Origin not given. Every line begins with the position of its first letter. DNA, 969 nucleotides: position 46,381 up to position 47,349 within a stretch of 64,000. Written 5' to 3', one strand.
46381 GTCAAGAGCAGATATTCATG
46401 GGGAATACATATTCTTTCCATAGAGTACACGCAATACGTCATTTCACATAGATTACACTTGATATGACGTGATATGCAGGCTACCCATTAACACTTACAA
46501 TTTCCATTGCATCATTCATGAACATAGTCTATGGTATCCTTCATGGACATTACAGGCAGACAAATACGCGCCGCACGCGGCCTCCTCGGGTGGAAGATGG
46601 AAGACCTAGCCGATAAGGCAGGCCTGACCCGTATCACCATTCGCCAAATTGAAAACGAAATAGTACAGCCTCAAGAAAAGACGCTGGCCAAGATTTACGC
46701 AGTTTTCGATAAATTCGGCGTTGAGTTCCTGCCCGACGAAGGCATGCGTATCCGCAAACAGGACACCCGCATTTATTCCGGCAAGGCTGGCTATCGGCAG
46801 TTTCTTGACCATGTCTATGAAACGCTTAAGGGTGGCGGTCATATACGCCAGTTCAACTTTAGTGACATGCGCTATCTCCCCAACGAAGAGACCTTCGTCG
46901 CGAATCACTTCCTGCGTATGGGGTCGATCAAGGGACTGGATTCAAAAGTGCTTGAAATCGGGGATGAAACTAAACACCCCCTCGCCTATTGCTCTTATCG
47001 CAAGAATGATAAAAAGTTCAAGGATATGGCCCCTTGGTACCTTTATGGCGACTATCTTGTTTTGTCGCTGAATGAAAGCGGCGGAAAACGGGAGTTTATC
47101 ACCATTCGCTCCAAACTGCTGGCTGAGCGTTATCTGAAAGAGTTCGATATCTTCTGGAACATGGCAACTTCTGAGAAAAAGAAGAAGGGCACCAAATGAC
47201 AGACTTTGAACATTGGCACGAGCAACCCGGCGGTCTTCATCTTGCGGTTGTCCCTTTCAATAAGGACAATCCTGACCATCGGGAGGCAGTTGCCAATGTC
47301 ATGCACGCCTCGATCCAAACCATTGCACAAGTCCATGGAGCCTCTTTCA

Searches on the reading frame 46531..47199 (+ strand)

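Call 4: search_protein_families(library=pfam, proteins=[window:46531-47199:+], max_evalue=0.01)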
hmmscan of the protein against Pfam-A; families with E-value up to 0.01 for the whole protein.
window:46531-47199:+ (222 aa): 3 families
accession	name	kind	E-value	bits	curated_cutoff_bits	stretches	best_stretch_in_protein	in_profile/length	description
PF01381.28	HTH_3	-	2.1e-09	37.7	23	1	12-59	1-48/55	Helix-turn-helix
PF12844.13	HTH_19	-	5.7e-05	23.4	30.2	1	9-56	1-48/64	Helix-turn-helix domain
PF13560.12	HTH_31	-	0.00083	20.1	27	1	9-55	3-50/64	Helix-turn-helix domain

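Call 5: search_protein_families(library=padloc, proteins=[window:46531-47199:+], max_evalue=0.01)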
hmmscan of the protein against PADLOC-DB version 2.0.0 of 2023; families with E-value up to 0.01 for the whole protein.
window:46531-47199:+ (222 aa): 12 families
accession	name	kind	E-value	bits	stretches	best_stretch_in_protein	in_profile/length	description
PDLC03944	RmrA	-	1.8e-06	25.3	1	6-79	5-78/384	-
PDLC03949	RmrA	-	5.8e-06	23.4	1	9-73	4-67/363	-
PDLC04142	capH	-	2.5e-05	23.3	1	4-64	3-60/103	capH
PDLC02926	HTH_VI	-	2.5e-05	22.4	1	9-60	3-54/92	-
PDLC03947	RmrA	-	3.8e-05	20.7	1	7-69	11-72/383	-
PDLC03946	RmrA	-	9.1e-05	19.3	1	13-70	8-64/357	-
PDLC03953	RmrA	-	0.00023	18.5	1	8-60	6-58/373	-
PDLC03954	RmrA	-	0.00031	17.8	1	6-82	9-84/380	-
PDLC03945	RmrA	-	0.00056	17.2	1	8-72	3-66/394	-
PDLC03669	Control_protein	-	0.0013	17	1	7-72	9-74/96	control protein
PDLC03943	RmrA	-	0.0058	13.8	1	8-60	3-55/370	-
PDLC03952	RmrA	-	0.009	12.9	0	10-82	25-97/395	-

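Call 9: search_protein_families(library=ncbifam, proteins=[window:46531-47199:+], max_evalue=0.01)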
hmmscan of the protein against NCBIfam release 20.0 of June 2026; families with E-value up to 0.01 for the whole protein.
window:46531-47199:+ (222 aa): 7 families
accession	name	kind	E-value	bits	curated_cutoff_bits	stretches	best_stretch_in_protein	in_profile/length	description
TIGR03070.1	couple_hipB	subfamily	5.6e-08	32.6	71.65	1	9-65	4-57/58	type II toxin-antitoxin system Y4mF family antitoxin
TIGR00270.2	TIGR00270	equivalog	4.6e-05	23.3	110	1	10-56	78-124/159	multiprotein bridging factor aMBF1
NF007408.0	PRK09943.1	equivalog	0.00048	19.7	211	1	8-68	8-68/185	HTH-type transcriptional regulator PuuR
NF052239.1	antitox_spr1629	equivalog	0.00081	18.6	335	1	8-72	3-66/377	spr1629 family repressor/antitoxin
NF003162.0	PRK04140.1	equivalog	0.0011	18.1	263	1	4-61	123-180/317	transcriptional regulator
NF045825.1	FAmtase_mtf2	equivalog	0.0014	17.9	400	0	12-80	161-227/248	fatty-acid O-methyltransferase Mtf2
NF045823.1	PthPhpthDimycoMt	equivalog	0.0062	15.7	300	0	88-142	147-201/256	phthiotriol/phenolphthiotriol dimycocerosates methyltransferase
